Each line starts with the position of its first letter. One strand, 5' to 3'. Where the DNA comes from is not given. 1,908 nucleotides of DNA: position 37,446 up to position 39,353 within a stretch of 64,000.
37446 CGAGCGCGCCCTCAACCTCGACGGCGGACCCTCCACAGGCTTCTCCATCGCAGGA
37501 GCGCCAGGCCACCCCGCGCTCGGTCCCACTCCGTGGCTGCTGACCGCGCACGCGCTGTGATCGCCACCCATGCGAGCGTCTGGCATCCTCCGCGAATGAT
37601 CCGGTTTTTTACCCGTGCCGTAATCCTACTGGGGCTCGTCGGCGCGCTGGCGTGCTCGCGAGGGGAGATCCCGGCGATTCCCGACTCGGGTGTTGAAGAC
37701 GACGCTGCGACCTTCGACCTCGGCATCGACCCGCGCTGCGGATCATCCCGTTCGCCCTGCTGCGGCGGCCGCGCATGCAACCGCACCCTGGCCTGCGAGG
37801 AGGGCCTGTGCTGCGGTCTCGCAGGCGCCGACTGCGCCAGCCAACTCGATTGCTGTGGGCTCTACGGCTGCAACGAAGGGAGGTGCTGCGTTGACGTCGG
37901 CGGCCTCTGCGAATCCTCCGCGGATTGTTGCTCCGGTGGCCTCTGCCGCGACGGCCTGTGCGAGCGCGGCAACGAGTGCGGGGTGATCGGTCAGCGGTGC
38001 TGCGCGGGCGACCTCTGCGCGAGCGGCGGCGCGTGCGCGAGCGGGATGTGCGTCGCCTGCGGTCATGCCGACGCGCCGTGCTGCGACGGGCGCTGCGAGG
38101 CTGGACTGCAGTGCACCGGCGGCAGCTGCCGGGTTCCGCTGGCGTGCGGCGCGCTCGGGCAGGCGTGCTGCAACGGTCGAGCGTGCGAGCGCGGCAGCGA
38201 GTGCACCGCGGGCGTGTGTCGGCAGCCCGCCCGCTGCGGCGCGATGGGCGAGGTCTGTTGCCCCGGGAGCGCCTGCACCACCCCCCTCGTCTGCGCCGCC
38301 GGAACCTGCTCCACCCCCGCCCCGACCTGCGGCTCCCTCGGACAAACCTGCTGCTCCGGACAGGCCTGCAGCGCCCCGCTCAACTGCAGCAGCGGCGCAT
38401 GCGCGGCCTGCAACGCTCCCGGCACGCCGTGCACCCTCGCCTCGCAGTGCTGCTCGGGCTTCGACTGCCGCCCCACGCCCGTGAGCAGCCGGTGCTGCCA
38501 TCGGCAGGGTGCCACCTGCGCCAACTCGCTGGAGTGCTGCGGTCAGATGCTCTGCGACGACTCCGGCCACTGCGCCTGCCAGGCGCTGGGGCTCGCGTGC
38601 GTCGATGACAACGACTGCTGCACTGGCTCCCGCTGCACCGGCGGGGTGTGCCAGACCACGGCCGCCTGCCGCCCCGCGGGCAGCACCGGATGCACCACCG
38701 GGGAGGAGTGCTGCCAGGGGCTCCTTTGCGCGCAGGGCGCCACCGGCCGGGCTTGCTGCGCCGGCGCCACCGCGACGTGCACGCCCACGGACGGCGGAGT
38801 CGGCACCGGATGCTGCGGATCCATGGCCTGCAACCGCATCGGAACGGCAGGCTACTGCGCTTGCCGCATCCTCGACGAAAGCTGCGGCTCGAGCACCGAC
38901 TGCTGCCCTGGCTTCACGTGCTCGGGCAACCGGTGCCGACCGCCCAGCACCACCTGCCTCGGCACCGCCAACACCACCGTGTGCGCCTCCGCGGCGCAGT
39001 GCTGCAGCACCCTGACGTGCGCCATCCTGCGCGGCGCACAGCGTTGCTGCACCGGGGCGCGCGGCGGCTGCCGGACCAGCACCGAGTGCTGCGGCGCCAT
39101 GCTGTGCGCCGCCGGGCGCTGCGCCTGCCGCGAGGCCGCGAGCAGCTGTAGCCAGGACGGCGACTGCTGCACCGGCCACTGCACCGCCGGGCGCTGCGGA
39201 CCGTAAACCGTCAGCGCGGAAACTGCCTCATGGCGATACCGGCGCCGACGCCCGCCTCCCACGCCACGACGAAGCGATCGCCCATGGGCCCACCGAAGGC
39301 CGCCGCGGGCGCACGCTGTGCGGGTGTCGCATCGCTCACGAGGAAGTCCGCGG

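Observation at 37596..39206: Bacterial 'polyprotein' of about 17 tandem cystine-knot-like modules (about 19% cysteine)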

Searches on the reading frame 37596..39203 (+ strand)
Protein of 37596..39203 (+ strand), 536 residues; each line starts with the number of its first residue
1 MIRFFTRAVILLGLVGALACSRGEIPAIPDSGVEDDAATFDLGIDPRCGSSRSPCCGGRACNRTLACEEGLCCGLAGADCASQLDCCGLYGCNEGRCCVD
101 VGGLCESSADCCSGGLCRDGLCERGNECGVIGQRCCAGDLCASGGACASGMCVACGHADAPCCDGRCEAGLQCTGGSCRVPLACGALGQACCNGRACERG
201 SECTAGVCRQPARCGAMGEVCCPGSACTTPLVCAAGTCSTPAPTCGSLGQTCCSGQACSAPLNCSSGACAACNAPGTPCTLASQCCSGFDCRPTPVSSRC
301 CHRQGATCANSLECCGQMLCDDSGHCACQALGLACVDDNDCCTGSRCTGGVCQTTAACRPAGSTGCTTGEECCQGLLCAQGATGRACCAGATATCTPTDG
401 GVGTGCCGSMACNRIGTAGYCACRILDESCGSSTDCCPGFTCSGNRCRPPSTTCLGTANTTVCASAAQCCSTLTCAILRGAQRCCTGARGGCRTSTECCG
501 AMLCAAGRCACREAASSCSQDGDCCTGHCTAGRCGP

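Call 4: search_protein_families(library=pfam, proteins=[window:37596-39203:+], max_evalue=1)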
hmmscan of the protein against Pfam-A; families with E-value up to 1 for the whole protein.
window:37596-39203:+ (536 aa): 0 families

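Call 5: search_protein_families(library=ncbifam, proteins=[window:37596-39203:+], max_evalue=1)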
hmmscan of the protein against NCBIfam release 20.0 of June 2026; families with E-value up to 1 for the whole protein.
window:37596-39203:+ (536 aa): 0 families

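Call 7: find_homologous_proteins(query=window:37596-39203:+, max_evalue=0.001)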
Query window:37596-39203:+ (536 aa): 14 proteins with E <= 0.001 among 8000 candidates.
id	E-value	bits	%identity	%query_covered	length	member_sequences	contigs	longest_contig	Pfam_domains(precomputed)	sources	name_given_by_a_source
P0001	2.6e-115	404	56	70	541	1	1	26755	-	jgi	jgi:hypothetical protein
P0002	5.7e-33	132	35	100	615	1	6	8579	PF07740.19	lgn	-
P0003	1.1e-27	115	33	91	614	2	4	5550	-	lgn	-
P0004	1.6e-25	108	35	77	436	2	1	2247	-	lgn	-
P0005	7.6e-25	106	33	92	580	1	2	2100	-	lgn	-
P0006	2.3e-23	101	33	98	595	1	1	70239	-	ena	-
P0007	5.9e-22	96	32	97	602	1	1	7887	-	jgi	jgi:hypothetical protein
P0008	3.7e-21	93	33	98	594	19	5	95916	PF07740.19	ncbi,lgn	ncbi:MAG: hypothetical protein RLO52_24855 [Sandaracinaceae bacterium]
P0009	1.2e-13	69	43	31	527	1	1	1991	PF01437.32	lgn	-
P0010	1.7e-10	58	31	75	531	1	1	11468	-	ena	-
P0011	3.9e-8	50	34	45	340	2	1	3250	-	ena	-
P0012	2.5e-4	38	29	55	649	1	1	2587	-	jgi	jgi:hypothetical protein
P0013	4.9e-4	37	35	32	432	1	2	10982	-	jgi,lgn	jgi:hypothetical protein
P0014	5.4e-4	37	49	12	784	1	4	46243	PF01839.30,PF12256.15,PF13517.13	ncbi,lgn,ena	-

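Call 26: find_encoding_contigs(protein=P0008, flank=8000, max_places=2)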
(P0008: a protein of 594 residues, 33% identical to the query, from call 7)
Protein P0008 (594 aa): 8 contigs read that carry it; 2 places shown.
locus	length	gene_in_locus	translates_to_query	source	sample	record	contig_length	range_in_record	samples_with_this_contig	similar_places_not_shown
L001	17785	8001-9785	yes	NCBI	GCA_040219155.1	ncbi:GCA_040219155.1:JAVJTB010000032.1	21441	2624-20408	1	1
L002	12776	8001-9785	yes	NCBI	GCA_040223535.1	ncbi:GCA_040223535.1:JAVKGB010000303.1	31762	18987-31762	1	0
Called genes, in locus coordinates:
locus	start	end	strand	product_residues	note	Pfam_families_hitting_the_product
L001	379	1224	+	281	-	PF13560:HTH_31, PF01381:HTH_3, PF12844:HTH_19, PF13443:HTH_26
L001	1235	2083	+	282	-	PF00293:NUDIX (faint)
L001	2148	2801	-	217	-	PF01502:PRA-CH, PF01503:PRA-PH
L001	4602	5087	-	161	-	PF02559:CarD_TRCF_RID, PF21095:CarD_C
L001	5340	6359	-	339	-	-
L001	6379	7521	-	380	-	PF00154:RecA_N, PF06745:ATPase (faint), PF08423:Rad51, PF27531:MT3502_N (weak), PF21096:RecA_C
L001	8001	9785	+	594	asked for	PF07740:Toxin_12 (faint)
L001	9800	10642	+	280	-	PF03807:F420_oxidored, PF14748:P5CR_dimer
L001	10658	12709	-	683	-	PF00069:Pkinase, PF03109:ABC1 (faint), PF07714:PK_Tyr_Ser-Thr, PF01636:APH (weak), PF06293:Kdo (weak)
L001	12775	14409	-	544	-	PF01235:Na_Ala_symp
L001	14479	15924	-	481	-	PF00413:Peptidase_M10 (weak)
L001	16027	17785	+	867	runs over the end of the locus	PF17900:Peptidase_M1_N, PF01433:Peptidase_M1, PF03130:HEAT_PBS (faint), PF13646:HEAT_2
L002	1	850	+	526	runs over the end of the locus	PF00069:Pkinase, PF03109:ABC1 (faint), PF07714:PK_Tyr_Ser-Thr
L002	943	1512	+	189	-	PF01844:HNH, PF14279:HNH_5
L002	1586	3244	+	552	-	PF10609:ParA, PF01656:CbiA, PF13614:AAA_31 (weak), PF13413:HTH_25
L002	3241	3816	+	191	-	PF02545:Maf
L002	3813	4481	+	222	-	PF01168:Ala_racemase_N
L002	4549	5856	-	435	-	PF05195:AMP_N, PF00557:Peptidase_M24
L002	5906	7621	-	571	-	-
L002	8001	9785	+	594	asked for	PF07740:Toxin_12 (faint)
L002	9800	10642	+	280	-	PF03807:F420_oxidored, PF14748:P5CR_dimer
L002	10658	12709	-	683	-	PF00069:Pkinase, PF03109:ABC1 (faint), PF07714:PK_Tyr_Ser-Thr, PF01636:APH (weak), PF06293:Kdo (weak)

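Call 28: find_encoding_contigs(protein=P0001, flank=10000, max_places=2)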
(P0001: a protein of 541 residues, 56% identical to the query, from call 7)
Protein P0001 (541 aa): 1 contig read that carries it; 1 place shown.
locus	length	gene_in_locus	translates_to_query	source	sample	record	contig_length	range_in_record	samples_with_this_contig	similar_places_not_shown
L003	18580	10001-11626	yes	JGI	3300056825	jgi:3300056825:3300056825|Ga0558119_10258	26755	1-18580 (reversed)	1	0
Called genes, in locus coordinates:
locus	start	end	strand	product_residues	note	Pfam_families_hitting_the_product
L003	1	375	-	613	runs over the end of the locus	PF00984:UDPG_MGDP_dh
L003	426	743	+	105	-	-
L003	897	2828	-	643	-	PF13385:Laminin_G_3, PF02210:Laminin_G_2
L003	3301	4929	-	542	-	-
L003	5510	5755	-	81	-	-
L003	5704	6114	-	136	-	-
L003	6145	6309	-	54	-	PF14243:R2K_3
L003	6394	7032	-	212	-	PF14243:R2K_3, PF18299:R2K_2 (weak)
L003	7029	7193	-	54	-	-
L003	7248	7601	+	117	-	-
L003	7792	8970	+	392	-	PF00441:Acyl-CoA_dh_1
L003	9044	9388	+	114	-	-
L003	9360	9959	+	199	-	PF09992:NAGPA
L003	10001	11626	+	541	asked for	-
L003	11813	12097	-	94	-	PF01649:Ribosomal_S20p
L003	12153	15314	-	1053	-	PF12773:DZR (faint), PF00069:Pkinase, PF03109:ABC1 (faint), PF07714:PK_Tyr_Ser-Thr, PF13191:AAA_16, PF25873:WHD_MalT (weak)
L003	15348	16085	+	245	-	-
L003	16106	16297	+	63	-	-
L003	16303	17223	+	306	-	-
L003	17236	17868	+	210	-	-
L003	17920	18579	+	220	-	?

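Call 30: find_encoding_contigs(protein=P0006, flank=6000, max_places=1)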
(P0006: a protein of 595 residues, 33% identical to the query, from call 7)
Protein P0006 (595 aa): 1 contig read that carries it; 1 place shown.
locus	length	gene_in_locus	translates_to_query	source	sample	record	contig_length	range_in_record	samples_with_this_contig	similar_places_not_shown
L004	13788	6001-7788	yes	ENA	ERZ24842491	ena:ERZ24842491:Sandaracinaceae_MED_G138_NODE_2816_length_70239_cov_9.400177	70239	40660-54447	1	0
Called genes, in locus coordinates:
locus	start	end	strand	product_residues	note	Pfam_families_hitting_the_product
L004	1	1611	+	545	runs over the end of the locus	PF01656:CbiA, PF10609:ParA, PF13614:AAA_31 (weak), PF13413:HTH_25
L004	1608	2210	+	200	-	PF02545:Maf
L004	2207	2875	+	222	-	PF01168:Ala_racemase_N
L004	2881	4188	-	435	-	PF05195:AMP_N, PF00557:Peptidase_M24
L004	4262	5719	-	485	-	-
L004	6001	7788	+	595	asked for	-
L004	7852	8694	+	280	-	PF03807:F420_oxidored, PF14748:P5CR_dimer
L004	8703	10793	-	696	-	PF00069:Pkinase, PF01636:APH (faint), PF03109:ABC1 (faint), PF07714:PK_Tyr_Ser-Thr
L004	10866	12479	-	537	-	PF01235:Na_Ala_symp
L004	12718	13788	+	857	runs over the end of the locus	PF17900:Peptidase_M1_N, PF01433:Peptidase_M1, PF02985:HEAT (faint), PF13646:HEAT_2, PF03130:HEAT_PBS (faint), PF13646:HEAT_2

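Call 31: find_encoding_contigs(protein=P0010, flank=6000, max_places=1)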
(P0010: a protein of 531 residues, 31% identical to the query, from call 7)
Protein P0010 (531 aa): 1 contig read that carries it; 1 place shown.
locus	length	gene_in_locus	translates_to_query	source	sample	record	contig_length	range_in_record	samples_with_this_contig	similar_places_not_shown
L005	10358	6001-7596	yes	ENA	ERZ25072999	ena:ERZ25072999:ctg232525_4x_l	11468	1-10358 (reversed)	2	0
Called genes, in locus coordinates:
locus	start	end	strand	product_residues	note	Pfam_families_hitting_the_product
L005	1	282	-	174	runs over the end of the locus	PF01312:Bac_export_2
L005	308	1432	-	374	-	PF00814:TsaD, PF22521:HypF_C_2 (weak)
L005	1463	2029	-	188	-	-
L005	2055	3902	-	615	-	PF00089:Trypsin, PF13365:Trypsin_2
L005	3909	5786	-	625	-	PF00089:Trypsin, PF13365:Trypsin_2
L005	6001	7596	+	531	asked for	-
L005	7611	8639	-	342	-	PF00657:Lipase_GDSL, PF13472:Lipase_GDSL_2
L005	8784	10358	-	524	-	?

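Call 45: find_encoding_contigs(protein=window:37596-39203:+, flank=2000, max_places=3)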
Protein window:37596-39203:+ (536 aa): 13 contigs read that carry it; 1 place shown.
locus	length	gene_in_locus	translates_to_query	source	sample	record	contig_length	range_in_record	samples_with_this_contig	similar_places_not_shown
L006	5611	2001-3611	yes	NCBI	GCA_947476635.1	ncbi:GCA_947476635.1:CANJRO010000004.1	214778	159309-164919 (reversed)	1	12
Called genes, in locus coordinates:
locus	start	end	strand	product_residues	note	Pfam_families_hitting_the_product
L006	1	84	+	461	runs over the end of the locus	PF02397:Bac_transf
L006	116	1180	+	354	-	PF00657:Lipase_GDSL (weak), PF13472:Lipase_GDSL_2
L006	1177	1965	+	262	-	PF09992:NAGPA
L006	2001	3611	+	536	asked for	-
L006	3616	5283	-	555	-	-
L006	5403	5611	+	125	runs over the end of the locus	-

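Call 48: search_protein_representatives(alignment_id=A3)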
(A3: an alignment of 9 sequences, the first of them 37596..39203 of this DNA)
Query: 9 sequences, 573 profile positions. Proteins with E-value up to 0.001 (for the whole library): 941; up to 1e-10: 161; up to 1e-30: 23. The best 150 are listed.
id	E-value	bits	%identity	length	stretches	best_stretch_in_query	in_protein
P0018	5.6e-166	570.1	-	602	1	5-567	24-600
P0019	2.2e-146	505.4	-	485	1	119-568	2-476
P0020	2.0e-133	462.6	-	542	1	10-558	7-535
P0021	1.3e-93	331.2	-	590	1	8-564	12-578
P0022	5.0e-88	312.7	-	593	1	30-568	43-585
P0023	1.2e-78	281.8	-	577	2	10-414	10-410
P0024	1.9e-65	238.2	-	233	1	336-566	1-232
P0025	8.4e-58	212.9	-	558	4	9-178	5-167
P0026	3.8e-46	174.4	-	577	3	5-400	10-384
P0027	4.5e-45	170.9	-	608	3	8-270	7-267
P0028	1.6e-44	169.1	-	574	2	13-381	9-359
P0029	2.3e-43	165.2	-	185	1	1-185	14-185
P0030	1.2e-42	162.9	-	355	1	234-566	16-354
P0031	1.0e-41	159.8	-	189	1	392-568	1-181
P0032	1.8e-40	155.7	-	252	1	315-567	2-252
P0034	9.3e-36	140.1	-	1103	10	54-125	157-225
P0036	2.2e-34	135.6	-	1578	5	136-301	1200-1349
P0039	4.2e-32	128.1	-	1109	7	53-129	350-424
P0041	2.0e-30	122.6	-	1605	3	99-305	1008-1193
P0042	6.0e-30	121.0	-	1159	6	117-256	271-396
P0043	1.1e-29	120.0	-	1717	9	51-177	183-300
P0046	8.2e-28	113.9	-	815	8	51-129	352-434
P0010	1.0e-22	97.1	-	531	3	111-414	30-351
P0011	8.0e-12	61.1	-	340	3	125-231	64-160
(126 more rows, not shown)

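Call 49: search_protein_families(library=pfam, proteins=[P0034, P0036, P0039, P0041, P0042, P0043, P0046], max_evalue=0.0001)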
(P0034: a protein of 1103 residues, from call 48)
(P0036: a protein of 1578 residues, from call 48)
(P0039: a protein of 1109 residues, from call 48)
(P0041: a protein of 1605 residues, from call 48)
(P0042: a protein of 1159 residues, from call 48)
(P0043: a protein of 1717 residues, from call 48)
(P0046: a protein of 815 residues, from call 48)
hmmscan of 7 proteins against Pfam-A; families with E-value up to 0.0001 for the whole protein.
P0034 (1103 aa): 4 families
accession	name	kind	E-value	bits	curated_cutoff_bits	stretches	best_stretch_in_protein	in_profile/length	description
PF01839.29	FG-GAP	-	6.2e-33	112.6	22.1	3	696-734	1-37/37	FG-GAP repeat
PF23416.1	DUF7107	-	6.5e-18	65.2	24.6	0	135-177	2-46/48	Domain of unknown function (DUF7107)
PF13517.12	FG-GAP_3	-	1e-13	52.1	26.9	0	1062-1080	42-60/61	FG-GAP-like repeat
PF01683.23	EB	-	2.6e-08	34.2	24.3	0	154-178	16-40/52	EB module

P0036 (1578 aa): 0 families

P0039 (1109 aa): 2 families
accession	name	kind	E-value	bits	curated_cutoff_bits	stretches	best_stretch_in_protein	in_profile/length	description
PF01833.30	TIG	-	8.9e-28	96.6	20.9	2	178-244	4-72/84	IPT/TIG domain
PF23416.1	DUF7107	-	3.1e-11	43.8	24.6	0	380-422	2-46/48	Domain of unknown function (DUF7107)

P0041 (1605 aa): 0 families

P0042 (1159 aa): 0 families

P0043 (1717 aa): 1 family
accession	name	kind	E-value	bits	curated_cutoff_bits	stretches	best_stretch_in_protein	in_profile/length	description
PF23416.1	DUF7107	-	2e-06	28.4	24.6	0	567-610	2-47/48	Domain of unknown function (DUF7107)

P0046 (815 aa): 2 families
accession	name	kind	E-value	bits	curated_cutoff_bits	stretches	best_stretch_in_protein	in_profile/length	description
PF23416.1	DUF7107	-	3.5e-18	66.1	24.6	0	473-518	4-47/48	Domain of unknown function (DUF7107)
PF01683.23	EB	-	8.6e-14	51.8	24.3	0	10-52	9-39/52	EB module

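Call 66: search_protein_families(library=pfam, proteins=[L002:5909-7621:-, P0036, P0011, P0012, P0013], max_evalue=0.1)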
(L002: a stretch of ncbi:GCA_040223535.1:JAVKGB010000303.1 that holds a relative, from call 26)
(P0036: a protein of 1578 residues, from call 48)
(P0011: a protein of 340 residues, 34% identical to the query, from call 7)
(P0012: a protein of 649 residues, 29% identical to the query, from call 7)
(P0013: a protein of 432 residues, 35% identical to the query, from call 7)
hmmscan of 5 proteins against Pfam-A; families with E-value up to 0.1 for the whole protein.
L002:5909-7621:- (571 aa): 0 families

P0036 (1578 aa): 0 families

P0011 (340 aa): 0 families

P0012 (649 aa): 0 families

P0013 (432 aa): 1 family
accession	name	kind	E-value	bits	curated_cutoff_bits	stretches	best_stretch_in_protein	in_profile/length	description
PF04706.18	Dickkopf_N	-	0.016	16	25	1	169-205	10-46/51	Dickkopf N-terminal cysteine-rich region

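Call 67: predict_structure(alignment_id=A7)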
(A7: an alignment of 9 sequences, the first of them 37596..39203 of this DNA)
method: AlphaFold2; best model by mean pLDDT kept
length: 536 residues; sequences in the alignment: 9
mean_pLDDT: 66.1   pTM: 0.26
mean pLDDT of the five models: 66.1, 62.4, 62.0, 61.9, 61.8
residues with pLDDT >= 90: 0; 70-90: 235; 50-70: 256; < 50: 45
segments of 3 or more residues with pLDDT < 50: 1-3, 16-46, 399-403, 451-453
pLDDT, mean of each block of 10 residues (from residue 1): 51 46 32 30 43 69 74 80 78 80 71 67 63 63 71 78 75 75 65 67 77 77 69 77 77 72 79 77 78 65 65 62 65 62 66 64 70 66 67 53 55 56 62 63 61 50 62 63 69 71 74 74 72 78
secondary structure, 60 per line:
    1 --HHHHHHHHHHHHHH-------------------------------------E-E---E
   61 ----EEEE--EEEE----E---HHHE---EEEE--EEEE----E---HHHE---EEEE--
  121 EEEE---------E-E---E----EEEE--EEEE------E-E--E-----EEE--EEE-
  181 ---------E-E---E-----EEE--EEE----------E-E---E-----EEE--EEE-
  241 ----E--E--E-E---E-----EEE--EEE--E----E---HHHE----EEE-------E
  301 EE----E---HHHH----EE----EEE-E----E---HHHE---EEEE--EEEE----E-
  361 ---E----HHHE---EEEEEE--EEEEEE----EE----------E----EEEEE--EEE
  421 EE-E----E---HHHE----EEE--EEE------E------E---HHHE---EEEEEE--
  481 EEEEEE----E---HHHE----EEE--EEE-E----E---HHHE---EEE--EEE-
elements in order: H3-16 E65-68 E71-74 E90-93 E96-99 E115-118 E121-124 E145-148 E151-154 E172-174 E177-179 E202-204 E207-209 E232-234 E237-239 E263-265 E268-270 E290-292 E300-302 H311-314 E325-327 E345-348 E351-354 E376-381 E384-389 E411-415 E418-422 E441-443 E446-448 E473-478 E481-486 E503-505 E508-510 E528-530 E533-535
